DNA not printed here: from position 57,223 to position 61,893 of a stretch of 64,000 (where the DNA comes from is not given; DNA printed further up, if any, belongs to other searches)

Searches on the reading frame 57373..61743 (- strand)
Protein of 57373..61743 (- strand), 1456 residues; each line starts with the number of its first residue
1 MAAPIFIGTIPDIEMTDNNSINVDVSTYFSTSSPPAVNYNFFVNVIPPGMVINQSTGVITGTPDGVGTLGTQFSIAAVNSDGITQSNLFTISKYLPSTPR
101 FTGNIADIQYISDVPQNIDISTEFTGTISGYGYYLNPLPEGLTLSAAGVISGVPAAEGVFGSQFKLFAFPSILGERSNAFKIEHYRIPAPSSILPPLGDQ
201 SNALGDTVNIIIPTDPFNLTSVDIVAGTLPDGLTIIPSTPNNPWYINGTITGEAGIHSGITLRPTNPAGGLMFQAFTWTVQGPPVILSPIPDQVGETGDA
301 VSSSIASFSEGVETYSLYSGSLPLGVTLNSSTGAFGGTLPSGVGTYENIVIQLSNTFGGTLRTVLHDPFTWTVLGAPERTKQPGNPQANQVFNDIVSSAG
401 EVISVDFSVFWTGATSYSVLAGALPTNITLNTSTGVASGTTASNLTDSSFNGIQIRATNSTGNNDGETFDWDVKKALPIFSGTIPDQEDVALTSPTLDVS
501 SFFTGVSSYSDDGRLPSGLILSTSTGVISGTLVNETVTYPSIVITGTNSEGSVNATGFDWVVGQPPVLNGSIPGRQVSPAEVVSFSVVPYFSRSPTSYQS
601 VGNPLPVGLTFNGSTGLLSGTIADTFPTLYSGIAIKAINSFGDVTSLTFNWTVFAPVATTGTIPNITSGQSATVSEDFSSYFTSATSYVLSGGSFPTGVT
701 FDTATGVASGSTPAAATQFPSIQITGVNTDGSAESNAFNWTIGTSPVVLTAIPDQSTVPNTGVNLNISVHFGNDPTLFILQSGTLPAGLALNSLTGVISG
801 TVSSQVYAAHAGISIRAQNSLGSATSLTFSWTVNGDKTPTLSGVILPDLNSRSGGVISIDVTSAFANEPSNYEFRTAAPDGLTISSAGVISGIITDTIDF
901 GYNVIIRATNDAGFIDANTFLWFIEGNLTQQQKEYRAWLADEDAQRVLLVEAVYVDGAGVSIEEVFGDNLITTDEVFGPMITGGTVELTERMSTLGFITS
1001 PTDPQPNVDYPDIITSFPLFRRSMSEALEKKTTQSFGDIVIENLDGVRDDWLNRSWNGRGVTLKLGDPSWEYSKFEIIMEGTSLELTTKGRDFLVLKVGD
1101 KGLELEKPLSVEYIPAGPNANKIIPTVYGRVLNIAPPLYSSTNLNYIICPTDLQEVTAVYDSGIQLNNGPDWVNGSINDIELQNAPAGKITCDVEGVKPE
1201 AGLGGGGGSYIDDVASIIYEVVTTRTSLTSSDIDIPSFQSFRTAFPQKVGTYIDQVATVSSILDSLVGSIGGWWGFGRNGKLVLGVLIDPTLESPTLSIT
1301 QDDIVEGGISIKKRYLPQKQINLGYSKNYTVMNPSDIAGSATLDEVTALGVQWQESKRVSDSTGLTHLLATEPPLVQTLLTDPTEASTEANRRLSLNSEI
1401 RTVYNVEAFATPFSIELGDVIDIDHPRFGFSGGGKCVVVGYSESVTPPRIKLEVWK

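Call 3: search_protein_families(library=pfam, proteins=[window:57373-61743:-], max_evalue=1)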
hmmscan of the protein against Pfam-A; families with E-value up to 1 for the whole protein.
window:57373-61743:- (1456 aa): 2 families
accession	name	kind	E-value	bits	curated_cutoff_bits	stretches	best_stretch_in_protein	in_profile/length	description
PF05345.18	He_PIG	-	2e-60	201.7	24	10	4-91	2-93/96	Putative Ig domain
PF24908.1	Ig_SIBA-E_2nd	-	0.017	15.7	27.8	1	38-80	35-77/117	Integrin beta-like protein A-E, second Ig-like domain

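Call 4: search_protein_families(library=phrogs, proteins=[window:57373-61743:-], max_evalue=0.01)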
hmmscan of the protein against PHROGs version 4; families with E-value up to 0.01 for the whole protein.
window:57373-61743:- (1456 aa): 1 family
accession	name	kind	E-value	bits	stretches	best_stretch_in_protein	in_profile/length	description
phrog_8917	-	unknown function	3.6e-66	224.9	1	929-1455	80-608/613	-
